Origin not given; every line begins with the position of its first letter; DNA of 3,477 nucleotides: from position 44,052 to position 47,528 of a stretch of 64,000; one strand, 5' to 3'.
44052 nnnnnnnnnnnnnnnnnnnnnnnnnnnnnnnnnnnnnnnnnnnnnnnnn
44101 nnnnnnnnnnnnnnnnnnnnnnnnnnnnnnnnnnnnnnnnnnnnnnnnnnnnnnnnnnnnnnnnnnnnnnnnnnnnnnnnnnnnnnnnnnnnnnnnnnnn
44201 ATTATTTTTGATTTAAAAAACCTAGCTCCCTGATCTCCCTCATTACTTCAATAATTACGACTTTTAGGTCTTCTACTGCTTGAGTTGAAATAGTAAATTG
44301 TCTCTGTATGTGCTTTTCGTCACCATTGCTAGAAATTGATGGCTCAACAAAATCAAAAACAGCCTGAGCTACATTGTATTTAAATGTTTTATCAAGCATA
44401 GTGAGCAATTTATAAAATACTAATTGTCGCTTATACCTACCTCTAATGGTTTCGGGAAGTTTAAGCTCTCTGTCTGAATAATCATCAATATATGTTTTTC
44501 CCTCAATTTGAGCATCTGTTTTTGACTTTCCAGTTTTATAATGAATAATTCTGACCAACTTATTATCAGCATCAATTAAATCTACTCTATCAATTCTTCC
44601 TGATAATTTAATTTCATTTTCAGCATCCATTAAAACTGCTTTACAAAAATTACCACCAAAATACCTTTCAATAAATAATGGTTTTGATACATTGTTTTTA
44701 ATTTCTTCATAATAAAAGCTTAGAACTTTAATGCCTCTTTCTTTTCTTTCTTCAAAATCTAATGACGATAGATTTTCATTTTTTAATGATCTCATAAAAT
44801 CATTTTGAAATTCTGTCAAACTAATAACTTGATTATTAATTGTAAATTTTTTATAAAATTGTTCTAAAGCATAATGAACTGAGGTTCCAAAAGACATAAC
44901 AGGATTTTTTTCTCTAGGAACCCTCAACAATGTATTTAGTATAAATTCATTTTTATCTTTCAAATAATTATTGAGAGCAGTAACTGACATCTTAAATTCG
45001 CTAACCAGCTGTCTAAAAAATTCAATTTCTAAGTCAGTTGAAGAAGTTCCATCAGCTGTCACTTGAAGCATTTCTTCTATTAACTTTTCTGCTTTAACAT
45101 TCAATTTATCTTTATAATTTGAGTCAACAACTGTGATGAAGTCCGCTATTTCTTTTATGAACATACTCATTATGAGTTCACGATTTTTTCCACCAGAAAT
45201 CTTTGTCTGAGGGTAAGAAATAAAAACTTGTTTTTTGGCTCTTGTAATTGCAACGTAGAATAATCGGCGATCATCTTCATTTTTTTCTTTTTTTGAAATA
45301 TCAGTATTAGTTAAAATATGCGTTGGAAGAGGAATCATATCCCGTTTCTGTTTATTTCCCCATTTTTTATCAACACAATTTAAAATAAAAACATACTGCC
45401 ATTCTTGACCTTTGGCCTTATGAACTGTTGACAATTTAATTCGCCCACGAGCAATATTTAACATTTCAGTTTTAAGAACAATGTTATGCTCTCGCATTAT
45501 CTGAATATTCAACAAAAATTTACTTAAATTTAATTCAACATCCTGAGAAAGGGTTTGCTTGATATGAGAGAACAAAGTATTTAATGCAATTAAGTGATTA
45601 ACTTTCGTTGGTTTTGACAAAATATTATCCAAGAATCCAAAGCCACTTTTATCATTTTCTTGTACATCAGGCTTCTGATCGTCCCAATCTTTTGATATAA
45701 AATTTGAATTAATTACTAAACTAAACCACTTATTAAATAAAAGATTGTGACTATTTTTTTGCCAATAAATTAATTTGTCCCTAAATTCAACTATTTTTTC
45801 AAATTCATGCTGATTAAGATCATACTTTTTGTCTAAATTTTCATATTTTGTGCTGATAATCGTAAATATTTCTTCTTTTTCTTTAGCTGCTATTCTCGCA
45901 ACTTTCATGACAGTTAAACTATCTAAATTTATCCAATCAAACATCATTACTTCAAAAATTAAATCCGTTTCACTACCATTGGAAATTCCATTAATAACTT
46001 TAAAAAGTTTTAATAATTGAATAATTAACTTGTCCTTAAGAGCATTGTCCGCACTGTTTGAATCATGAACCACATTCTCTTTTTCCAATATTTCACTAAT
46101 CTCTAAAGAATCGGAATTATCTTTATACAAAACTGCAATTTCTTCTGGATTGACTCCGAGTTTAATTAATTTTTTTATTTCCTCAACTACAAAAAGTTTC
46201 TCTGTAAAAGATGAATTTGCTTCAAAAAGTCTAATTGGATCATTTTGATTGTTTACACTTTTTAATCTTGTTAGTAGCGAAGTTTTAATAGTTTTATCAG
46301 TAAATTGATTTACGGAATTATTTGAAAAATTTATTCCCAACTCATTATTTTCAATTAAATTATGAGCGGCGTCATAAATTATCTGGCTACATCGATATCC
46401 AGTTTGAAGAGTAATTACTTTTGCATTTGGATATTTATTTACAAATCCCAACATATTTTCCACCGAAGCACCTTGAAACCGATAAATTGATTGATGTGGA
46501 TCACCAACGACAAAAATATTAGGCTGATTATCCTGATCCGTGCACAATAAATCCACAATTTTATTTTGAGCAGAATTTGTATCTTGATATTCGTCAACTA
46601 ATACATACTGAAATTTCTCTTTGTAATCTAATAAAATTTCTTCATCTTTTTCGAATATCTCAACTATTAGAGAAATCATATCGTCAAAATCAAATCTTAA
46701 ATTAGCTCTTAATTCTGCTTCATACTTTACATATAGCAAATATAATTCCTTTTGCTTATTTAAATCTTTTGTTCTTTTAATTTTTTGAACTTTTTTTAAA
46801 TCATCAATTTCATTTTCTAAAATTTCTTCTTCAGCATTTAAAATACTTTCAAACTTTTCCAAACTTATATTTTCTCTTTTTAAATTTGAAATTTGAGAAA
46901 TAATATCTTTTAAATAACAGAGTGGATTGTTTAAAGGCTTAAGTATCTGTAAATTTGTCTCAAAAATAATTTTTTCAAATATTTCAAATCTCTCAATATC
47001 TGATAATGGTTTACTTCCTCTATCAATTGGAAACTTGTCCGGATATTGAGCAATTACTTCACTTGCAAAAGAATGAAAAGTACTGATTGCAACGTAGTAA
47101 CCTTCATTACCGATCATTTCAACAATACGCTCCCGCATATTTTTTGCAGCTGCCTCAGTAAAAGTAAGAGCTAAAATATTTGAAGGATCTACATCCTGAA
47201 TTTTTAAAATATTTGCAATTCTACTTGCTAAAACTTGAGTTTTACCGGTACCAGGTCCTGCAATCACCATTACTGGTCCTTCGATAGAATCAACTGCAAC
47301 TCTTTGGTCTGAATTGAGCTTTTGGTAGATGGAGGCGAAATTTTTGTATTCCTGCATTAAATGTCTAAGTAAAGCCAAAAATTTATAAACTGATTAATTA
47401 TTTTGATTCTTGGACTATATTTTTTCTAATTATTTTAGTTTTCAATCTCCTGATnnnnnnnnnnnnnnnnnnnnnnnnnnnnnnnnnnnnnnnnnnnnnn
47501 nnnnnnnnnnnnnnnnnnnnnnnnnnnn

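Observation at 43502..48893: Four-gene minus-strand module with two PD-(D/E)xK nuclease domains, a candidate defence or specialised repair system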

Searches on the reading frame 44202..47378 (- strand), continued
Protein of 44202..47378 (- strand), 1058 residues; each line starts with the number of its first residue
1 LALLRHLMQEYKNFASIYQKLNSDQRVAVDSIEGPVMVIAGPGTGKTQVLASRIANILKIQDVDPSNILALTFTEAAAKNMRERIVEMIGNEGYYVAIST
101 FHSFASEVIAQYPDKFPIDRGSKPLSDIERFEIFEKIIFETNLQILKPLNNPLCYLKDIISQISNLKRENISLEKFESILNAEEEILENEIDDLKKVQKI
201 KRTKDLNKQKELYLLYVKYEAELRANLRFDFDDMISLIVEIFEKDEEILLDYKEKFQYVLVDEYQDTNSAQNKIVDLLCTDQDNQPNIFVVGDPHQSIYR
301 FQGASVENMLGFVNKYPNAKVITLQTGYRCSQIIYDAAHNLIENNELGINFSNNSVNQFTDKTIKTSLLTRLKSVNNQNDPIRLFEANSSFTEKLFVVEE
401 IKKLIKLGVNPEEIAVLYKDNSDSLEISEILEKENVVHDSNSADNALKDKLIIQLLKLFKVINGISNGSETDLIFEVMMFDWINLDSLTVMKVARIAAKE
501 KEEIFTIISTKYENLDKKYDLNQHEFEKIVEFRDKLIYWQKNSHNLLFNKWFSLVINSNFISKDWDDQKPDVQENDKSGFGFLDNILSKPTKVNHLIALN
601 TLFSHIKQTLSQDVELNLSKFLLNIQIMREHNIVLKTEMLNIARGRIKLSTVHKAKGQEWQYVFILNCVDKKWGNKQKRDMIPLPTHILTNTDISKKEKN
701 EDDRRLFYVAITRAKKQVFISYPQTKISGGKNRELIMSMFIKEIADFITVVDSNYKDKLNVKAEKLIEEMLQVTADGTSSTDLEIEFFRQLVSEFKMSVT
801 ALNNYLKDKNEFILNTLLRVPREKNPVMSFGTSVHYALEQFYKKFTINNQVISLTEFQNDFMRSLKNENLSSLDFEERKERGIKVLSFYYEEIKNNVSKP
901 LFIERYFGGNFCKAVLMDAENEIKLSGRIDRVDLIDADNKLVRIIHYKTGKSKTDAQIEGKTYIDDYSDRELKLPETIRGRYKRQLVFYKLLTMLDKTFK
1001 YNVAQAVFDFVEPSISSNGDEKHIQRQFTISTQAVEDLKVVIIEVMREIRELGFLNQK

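Call 43: find_encoding_contigs(protein=P0184, flank=8000, max_places=2)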
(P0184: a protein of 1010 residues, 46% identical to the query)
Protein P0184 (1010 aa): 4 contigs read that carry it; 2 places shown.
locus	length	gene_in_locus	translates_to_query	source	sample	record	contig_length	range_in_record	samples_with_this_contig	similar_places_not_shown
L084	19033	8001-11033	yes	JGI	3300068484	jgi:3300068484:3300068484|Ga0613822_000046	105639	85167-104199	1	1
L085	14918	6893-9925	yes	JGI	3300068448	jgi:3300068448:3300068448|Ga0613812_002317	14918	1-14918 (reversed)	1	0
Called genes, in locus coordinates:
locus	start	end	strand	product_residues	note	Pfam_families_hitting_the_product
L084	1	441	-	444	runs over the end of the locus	PF08245:Mur_ligase_M, PF02875:Mur_ligase_C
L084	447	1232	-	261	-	PF00561:Abhydrolase_1, PF12146:Hydrolase_4, PF12697:Abhydrolase_6, PF00561:Abhydrolase_1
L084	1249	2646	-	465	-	PF00496:SBP_bac_5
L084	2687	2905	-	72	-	PF03840:SecG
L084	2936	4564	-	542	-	PF12072:RNase_Y_N, PF00013:KH_1 (faint), PF01966:HD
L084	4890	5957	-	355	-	PF00154:RecA_N, PF06745:ATPase (faint), PF08423:Rad51, PF27531:MT3502_N (weak), PF21096:RecA_C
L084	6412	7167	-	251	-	-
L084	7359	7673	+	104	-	-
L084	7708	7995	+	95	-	-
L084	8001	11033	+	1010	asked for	PF00580:UvrD-helicase, PF13245:AAA_19, PF13604:AAA_30 (faint), PF13361:UvrD_C, PF13538:UvrD_C_2 (faint), PF12705:PDDEXK_1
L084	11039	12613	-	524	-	PF02366:PMT, PF13231:PMT_2, PF16192:PMT_4TMC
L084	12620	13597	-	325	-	PF01040:UbiA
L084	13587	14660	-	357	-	PF00953:Glycos_transf_4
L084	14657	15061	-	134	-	-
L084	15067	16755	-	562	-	-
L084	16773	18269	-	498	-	-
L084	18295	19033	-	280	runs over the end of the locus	PF01026:TatD_DNase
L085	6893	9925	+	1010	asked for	PF00580:UvrD-helicase, PF13245:AAA_19, PF13604:AAA_30 (faint), PF13361:UvrD_C, PF13538:UvrD_C_2 (faint), PF12705:PDDEXK_1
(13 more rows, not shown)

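Call 44: find_encoding_contigs(protein=P0206, flank=8000, max_places=2)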
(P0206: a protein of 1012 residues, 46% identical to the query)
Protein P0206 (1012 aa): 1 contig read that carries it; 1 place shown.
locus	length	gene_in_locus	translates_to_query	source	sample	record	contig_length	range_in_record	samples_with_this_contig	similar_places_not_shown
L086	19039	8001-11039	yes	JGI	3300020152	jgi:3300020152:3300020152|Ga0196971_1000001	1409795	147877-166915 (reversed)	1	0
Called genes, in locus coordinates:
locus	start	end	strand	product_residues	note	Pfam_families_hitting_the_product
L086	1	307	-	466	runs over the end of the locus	PF00496:SBP_bac_5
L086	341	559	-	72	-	PF03840:SecG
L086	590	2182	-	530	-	PF12072:RNase_Y_N, PF00013:KH_1 (faint), PF01966:HD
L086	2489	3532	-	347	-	PF00154:RecA_N, PF08423:Rad51, PF06745:ATPase (weak), PF27531:MT3502_N (weak), PF21096:RecA_C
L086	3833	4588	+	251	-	-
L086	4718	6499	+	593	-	-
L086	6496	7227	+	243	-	PF00535:Glycos_transf_2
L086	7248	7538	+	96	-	PF12674:Zn_ribbon_2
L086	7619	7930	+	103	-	-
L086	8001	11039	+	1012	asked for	PF00580:UvrD-helicase, PF01443:Viral_helicase1 (faint), PF13245:AAA_19, PF13604:AAA_30 (faint), PF13361:UvrD_C, PF13538:UvrD_C_2 (faint), PF12705:PDDEXK_1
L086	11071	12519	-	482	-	PF02366:PMT, PF13231:PMT_2, PF16192:PMT_4TMC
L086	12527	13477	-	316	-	PF01040:UbiA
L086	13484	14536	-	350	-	PF00953:Glycos_transf_4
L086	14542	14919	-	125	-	-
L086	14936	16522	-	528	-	-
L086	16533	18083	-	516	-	-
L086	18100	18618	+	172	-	-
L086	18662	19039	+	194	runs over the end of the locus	-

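Call 45: find_encoding_contigs(protein=P0208, flank=8000, max_places=2)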
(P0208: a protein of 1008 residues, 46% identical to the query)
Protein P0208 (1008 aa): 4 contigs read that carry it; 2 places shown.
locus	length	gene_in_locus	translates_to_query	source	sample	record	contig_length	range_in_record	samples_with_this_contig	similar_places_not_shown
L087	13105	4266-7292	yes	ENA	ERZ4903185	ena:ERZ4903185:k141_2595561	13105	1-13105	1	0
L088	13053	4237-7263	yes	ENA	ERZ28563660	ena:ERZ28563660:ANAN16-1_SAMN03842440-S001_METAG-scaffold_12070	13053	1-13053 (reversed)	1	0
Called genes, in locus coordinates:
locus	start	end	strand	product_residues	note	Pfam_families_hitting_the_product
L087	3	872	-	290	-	?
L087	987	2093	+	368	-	PF00486:Trans_reg_C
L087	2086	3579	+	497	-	-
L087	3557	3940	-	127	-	-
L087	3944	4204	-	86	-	-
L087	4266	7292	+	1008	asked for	PF00580:UvrD-helicase, PF01443:Viral_helicase1 (faint), PF13086:AAA_11 (weak), PF13245:AAA_19, PF13604:AAA_30 (faint), PF13087:AAA_12 (faint), PF13361:UvrD_C, PF12705:PDDEXK_1, +1 more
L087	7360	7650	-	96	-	PF01541:GIY-YIG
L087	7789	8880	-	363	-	PF00140:Sigma70_r1_2, PF04542:Sigma70_r2, PF04539:Sigma70_r3, PF04545:Sigma70_r4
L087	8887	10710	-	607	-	PF01807:Zn_ribbon_DnaG, PF10410:DnaB_bind (faint), PF08275:DNAG_N, PF01751:Toprim, PF13155:Toprim_2, PF13662:Toprim_4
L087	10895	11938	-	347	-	PF02463:SMC_N, PF13175:AAA_15, PF13476:AAA_23 (weak), PF13304:AAA_21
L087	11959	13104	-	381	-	?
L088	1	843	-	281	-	?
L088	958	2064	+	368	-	PF00486:Trans_reg_C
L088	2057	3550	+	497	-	-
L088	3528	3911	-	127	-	-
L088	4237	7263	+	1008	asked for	PF00580:UvrD-helicase, PF01443:Viral_helicase1 (faint), PF13086:AAA_11 (weak), PF13245:AAA_19, PF13604:AAA_30 (faint), PF13087:AAA_12 (faint), PF13361:UvrD_C, PF12705:PDDEXK_1, +1 more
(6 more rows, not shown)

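Call 76: find_encoding_contigs(protein=P0210, flank=6000, max_places=1)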
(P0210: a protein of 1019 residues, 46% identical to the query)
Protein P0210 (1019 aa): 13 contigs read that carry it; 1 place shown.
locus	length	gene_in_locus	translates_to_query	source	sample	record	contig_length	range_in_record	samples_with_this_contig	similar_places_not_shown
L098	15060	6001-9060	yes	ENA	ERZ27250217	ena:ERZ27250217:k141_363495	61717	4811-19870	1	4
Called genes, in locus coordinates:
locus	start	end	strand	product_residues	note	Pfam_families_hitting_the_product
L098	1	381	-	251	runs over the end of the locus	PF00561:Abhydrolase_1, PF12146:Hydrolase_4, PF12697:Abhydrolase_6, PF06821:Ser_hydrolase (faint)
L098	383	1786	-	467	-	PF00496:SBP_bac_5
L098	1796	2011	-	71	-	PF03840:SecG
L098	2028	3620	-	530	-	PF12072:RNase_Y_N, PF00013:KH_1 (faint), PF01966:HD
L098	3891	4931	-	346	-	PF00154:RecA_N, PF08423:Rad51, PF06745:ATPase (weak), PF13481:AAA_25 (faint), PF27531:MT3502_N (weak), PF21096:RecA_C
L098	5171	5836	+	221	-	PF03167:UDG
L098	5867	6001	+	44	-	-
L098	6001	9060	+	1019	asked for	PF00580:UvrD-helicase, PF01443:Viral_helicase1 (faint), PF13245:AAA_19, PF13604:AAA_30 (faint), PF13361:UvrD_C, PF13538:UvrD_C_2 (faint), PF12705:PDDEXK_1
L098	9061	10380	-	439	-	PF02366:PMT, PF13231:PMT_2, PF16192:PMT_4TMC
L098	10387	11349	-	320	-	PF01040:UbiA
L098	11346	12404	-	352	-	PF00953:Glycos_transf_4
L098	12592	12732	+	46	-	-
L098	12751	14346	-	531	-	-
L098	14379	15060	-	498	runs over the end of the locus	PF13632:Glyco_trans_2_3 (weak)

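Call 77: find_encoding_contigs(protein=P0187, flank=6000, max_places=1)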
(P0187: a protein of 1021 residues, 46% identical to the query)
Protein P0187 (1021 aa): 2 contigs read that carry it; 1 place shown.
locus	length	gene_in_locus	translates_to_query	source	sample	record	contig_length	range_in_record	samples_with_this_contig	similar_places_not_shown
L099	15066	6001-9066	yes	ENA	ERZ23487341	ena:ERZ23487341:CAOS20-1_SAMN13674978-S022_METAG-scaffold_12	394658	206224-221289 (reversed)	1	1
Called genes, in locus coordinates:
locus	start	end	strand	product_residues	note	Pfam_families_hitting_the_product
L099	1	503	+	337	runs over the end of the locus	PF02388:FemAB, PF13480:Acetyltransf_6, PF02388:FemAB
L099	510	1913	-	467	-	PF00496:SBP_bac_5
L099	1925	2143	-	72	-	PF03840:SecG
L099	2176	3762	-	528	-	PF12072:RNase_Y_N, PF00013:KH_1 (weak), PF01966:HD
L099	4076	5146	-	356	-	PF00154:RecA_N, PF06745:ATPase (weak), PF08423:Rad51, PF13481:AAA_25 (faint), PF27531:MT3502_N (weak), PF21096:RecA_C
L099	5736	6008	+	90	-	-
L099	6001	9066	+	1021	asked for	PF00580:UvrD-helicase, PF13245:AAA_19, PF13361:UvrD_C, PF13538:UvrD_C_2 (faint), PF12705:PDDEXK_1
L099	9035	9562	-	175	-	-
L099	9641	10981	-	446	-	PF02366:PMT, PF13231:PMT_2, PF16192:PMT_4TMC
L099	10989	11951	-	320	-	PF01040:UbiA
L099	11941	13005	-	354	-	PF00953:Glycos_transf_4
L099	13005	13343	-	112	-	-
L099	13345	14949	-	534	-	-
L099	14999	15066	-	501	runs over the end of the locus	PF13632:Glyco_trans_2_3 (weak)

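Call 78: find_encoding_contigs(protein=P0189, flank=6000, max_places=1)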
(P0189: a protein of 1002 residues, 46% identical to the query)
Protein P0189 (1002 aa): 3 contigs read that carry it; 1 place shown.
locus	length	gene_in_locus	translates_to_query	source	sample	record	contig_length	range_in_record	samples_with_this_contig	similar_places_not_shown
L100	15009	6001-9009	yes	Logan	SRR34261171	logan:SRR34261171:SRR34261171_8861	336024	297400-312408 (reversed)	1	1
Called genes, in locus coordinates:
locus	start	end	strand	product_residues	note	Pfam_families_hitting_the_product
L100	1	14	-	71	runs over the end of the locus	PF03840:SecG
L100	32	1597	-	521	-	PF12072:RNase_Y_N, PF00013:KH_1 (faint), PF01966:HD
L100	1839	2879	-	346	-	PF00154:RecA_N, PF06745:ATPase (faint), PF08423:Rad51, PF13481:AAA_25 (faint), PF27531:MT3502_N (weak), PF21096:RecA_C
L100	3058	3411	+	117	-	-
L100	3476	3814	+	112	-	PF01541:GIY-YIG, PF10544:T5orf172 (weak)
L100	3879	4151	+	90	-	-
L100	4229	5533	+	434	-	PF27218:MJ0043_C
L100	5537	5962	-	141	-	-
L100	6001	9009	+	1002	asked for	PF00580:UvrD-helicase, PF01443:Viral_helicase1 (faint), PF13245:AAA_19, PF13604:AAA_30 (faint), PF13361:UvrD_C, PF13538:UvrD_C_2 (faint), PF12705:PDDEXK_1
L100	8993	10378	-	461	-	PF02366:PMT, PF13231:PMT_2, PF16192:PMT_4TMC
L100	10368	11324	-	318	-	PF01040:UbiA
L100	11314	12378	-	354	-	PF00953:Glycos_transf_4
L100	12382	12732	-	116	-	-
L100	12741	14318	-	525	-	-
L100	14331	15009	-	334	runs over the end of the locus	-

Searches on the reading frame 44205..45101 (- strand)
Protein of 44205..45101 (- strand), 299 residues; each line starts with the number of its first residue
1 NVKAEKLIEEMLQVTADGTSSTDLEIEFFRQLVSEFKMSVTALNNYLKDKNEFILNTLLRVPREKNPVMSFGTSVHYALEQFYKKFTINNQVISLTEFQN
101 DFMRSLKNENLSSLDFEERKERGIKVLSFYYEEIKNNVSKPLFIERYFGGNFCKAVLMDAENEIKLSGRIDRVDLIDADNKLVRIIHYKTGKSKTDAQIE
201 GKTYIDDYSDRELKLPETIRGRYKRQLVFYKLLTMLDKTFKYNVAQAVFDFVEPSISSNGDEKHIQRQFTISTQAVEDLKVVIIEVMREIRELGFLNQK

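Call 81: search_protein_families(library=padloc, proteins=[window:44205-45101:-], max_evalue=1)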
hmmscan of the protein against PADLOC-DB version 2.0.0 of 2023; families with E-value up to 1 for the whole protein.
window:44205-45101:- (299 aa): 2 families
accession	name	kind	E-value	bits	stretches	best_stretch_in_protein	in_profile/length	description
PDLC04220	HEC-02B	-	0.0048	14.8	1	161-244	24-106/172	-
PDLC01773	Cas4c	-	0.038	11.4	1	161-197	81-114/229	-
